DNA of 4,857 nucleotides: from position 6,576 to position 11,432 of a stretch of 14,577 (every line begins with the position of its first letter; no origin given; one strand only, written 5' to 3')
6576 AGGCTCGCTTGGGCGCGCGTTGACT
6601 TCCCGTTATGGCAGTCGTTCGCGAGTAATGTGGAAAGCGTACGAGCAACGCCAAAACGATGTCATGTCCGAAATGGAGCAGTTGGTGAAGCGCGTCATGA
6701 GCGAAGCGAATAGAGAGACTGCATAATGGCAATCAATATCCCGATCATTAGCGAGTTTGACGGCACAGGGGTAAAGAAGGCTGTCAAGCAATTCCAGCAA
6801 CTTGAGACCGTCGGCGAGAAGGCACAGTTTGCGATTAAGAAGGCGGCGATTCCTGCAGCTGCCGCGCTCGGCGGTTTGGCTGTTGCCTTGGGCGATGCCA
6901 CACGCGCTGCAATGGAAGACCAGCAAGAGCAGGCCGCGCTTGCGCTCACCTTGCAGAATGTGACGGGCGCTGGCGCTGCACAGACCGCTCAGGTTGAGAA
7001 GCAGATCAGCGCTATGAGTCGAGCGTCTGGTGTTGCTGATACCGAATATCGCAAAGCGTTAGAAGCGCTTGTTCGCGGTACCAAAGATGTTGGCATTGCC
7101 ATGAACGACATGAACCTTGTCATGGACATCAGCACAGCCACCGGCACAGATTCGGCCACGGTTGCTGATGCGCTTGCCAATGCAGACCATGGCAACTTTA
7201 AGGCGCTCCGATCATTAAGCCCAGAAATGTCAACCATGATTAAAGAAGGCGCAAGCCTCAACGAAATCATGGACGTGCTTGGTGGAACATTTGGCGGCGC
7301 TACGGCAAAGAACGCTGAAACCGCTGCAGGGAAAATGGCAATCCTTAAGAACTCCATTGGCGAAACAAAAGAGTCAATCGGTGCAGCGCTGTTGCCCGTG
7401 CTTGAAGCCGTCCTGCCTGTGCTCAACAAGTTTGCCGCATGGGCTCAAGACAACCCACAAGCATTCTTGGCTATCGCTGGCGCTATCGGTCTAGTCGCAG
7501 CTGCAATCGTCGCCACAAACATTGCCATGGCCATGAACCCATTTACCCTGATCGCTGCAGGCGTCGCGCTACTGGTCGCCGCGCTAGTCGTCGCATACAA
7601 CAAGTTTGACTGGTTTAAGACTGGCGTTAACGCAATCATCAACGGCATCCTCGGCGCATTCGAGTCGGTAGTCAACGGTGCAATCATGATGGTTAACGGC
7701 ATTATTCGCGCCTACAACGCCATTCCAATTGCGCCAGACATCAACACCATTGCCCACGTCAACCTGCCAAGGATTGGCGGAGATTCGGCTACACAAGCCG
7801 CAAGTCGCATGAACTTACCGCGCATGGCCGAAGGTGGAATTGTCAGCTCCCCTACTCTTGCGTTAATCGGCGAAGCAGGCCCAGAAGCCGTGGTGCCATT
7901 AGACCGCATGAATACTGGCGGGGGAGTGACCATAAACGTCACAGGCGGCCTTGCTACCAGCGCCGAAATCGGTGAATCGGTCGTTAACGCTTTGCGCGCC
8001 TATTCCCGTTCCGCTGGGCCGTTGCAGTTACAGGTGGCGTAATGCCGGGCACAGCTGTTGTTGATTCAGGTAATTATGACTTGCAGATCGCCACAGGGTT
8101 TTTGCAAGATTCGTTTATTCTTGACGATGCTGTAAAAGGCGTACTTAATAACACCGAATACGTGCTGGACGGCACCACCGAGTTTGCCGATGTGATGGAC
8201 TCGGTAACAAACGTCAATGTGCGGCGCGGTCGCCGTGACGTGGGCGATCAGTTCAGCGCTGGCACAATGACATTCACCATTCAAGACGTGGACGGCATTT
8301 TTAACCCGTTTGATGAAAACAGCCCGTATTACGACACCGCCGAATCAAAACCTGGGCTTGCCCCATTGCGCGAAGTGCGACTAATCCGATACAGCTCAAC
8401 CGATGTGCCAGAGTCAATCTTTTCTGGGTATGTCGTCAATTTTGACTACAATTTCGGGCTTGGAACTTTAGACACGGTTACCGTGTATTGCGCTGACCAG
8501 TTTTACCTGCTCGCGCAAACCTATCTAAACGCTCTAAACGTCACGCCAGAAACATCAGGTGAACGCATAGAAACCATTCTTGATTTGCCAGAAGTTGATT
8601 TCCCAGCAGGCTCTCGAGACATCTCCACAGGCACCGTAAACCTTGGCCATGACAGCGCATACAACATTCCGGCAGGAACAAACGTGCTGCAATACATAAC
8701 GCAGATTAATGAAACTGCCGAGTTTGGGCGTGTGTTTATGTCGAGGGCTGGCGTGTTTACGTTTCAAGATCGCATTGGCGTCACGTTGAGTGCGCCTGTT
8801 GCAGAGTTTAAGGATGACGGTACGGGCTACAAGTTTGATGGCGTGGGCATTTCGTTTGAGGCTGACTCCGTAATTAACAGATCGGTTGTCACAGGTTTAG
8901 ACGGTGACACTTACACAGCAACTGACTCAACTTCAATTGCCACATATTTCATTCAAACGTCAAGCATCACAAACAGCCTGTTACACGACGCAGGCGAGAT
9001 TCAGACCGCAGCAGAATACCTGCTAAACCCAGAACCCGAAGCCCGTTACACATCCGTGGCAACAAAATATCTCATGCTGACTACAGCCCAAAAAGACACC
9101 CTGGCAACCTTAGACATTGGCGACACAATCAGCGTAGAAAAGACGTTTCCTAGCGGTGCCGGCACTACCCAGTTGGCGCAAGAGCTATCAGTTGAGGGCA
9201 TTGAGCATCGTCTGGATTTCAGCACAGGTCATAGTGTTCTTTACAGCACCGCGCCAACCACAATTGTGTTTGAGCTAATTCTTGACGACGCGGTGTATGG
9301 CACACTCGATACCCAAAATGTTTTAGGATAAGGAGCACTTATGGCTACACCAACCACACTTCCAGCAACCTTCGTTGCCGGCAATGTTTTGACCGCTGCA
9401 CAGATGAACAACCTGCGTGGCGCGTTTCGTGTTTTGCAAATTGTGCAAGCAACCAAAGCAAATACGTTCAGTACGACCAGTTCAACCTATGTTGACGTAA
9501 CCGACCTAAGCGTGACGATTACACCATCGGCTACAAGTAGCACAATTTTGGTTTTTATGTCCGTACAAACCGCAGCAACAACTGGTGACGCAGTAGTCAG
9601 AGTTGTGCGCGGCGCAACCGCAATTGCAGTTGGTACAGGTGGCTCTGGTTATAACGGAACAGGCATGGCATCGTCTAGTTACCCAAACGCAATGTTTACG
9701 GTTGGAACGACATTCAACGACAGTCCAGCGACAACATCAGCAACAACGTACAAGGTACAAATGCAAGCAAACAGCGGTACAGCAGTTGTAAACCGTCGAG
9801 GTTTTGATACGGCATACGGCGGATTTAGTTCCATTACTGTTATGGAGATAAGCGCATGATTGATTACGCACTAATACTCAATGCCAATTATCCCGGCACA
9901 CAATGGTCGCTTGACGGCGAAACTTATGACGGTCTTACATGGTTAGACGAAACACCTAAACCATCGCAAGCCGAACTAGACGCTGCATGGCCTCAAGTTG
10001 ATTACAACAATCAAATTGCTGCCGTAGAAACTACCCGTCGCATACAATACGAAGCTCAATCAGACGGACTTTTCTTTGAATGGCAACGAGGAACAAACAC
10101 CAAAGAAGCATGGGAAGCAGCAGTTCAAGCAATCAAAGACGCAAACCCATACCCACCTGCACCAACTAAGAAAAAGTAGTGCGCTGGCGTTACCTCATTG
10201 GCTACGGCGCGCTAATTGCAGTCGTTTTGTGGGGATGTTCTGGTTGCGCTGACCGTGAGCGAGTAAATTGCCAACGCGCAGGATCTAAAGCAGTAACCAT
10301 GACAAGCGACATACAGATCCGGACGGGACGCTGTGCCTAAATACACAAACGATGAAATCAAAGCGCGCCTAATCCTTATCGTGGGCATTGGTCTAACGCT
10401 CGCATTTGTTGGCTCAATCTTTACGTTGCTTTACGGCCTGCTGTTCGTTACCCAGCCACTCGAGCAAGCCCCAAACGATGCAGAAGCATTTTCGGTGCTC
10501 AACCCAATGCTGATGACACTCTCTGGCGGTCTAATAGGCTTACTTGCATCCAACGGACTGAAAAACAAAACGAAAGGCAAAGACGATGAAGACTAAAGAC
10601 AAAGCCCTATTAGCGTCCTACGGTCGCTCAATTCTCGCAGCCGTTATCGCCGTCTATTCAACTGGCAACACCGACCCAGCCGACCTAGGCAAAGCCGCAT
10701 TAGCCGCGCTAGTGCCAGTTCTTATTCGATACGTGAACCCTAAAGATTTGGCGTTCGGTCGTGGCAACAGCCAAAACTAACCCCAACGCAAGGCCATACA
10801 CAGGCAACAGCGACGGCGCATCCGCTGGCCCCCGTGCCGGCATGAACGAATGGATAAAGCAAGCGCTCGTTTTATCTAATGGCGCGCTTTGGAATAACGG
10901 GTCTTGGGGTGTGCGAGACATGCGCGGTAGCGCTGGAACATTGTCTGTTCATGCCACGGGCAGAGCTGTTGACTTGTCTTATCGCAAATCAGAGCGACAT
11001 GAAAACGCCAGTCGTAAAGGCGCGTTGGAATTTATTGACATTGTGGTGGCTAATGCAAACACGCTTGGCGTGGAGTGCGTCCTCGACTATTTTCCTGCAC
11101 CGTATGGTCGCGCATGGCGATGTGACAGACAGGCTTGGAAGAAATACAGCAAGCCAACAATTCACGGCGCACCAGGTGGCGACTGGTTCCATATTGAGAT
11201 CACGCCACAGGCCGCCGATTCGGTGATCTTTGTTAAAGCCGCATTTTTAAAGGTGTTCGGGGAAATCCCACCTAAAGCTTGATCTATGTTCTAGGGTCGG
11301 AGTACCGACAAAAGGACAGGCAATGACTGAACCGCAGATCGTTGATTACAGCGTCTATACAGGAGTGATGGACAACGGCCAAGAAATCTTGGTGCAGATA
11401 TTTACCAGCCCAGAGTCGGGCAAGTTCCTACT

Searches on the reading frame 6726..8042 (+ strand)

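Call 64: search_protein_families(library=phrogs, proteins=[window:6726-8042:+], max_evalue=0.01)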
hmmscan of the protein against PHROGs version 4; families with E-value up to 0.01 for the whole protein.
window:6726-8042:+ (438 aa): 22 families
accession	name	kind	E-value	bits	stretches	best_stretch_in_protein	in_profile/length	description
phrog_1535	-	tail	6.7e-20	71.9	2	297-396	1002-1089/1152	tail length tape measure protein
phrog_28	-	tail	4.5e-18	66.2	1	177-424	524-758/1228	tail length tape measure protein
phrog_58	-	tail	1.8e-16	60.7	1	23-343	283-675/1544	tail length tape measure protein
phrog_991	-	tail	3.8e-12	45.6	1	170-398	524-880/1966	tail length tape measure protein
phrog_1272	-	tail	9.3e-11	41.2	1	23-339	428-716/1606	tail length tape measure protein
phrog_4197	-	tail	1.6e-10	40.4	1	120-335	796-905/1783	tail length tape measure protein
phrog_971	-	lysis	1.9e-09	37.7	1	234-319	460-566/1338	endolysin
phrog_8462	-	tail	3e-08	33.8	1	11-327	24-361/672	tail length tape measure protein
phrog_3981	-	tail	8.7e-07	29.4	1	300-395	434-507/584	tail length tape measure protein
phrog_167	-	tail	2.7e-06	26.4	1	365-394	1411-1441/1555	tail length tape measure protein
phrog_4704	-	tail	6.7e-06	26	1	24-153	184-306/625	tail length tape measure protein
phrog_10093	-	tail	7.6e-06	24.6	1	361-408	1796-1841/1899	tail length tape measure protein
phrog_28918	-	unknown function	2.1e-05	23.3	0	167-250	165-247/1445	-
phrog_794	-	tail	2.3e-05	24.3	1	187-421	466-650/763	tail length tape measure protein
phrog_23574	-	tail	6.7e-05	21.4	0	120-243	384-509/1441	tail length tape measure protein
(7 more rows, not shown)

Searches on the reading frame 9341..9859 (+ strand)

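Call 64: search_protein_families(library=phrogs, proteins=[window:9341-9859:+], max_evalue=0.01)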
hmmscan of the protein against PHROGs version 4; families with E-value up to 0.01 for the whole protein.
window:9341-9859:+ (172 aa): 1 family
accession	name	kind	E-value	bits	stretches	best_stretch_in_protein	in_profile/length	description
phrog_6942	-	tail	1.4e-10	41.5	1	19-171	532-707/708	tail fiber protein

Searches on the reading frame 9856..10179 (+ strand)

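Call 64: search_protein_families(library=phrogs, proteins=[window:9856-10179:+], max_evalue=0.01)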
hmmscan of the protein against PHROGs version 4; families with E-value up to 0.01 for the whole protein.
window:9856-10179:+ (107 aa): 5 families
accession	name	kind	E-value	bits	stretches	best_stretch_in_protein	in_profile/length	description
phrog_2432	-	unknown function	8.8e-10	40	1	42-100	28-92/94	-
phrog_9114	-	unknown function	1e-08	36.8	1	4-100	4-102/103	-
phrog_5714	-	unknown function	0.00051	21.1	1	53-100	34-91/95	-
phrog_1787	-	unknown function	0.0062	18.1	1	29-99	38-115/116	-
phrog_2687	-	unknown function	0.009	17.6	0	51-100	16-71/73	-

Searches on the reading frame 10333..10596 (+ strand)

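Call 64: search_protein_families(library=phrogs, proteins=[window:10333-10596:+], max_evalue=0.01)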
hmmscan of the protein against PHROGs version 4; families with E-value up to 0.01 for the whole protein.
window:10333-10596:+ (87 aa): 1 family
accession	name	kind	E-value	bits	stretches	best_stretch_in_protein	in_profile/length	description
phrog_25359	-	unknown function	1.3e-28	99.9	1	3-86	6-89/94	-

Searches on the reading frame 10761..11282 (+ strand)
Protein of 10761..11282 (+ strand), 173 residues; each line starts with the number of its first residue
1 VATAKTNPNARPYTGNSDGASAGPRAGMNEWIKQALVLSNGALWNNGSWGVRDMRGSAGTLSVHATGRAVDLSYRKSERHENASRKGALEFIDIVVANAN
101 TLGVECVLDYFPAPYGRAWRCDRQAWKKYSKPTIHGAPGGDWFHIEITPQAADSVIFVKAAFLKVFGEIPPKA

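Call 11: search_protein_families(library=phrogs, proteins=[window:10761-11282:+], max_evalue=0.01)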
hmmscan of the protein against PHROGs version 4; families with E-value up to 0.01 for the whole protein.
window:10761-11282:+ (173 aa): 0 families

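Call 12: search_protein_families(library=pfam, proteins=[window:10761-11282:+], max_evalue=0.01)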
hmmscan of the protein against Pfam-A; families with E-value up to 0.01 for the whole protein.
window:10761-11282:+ (173 aa): 1 family
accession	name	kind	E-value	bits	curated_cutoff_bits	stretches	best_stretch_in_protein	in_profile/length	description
PF13539.11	Peptidase_M15_4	-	0.0046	17.9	25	0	56-106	2-55/70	D-alanyl-D-alanine carboxypeptidase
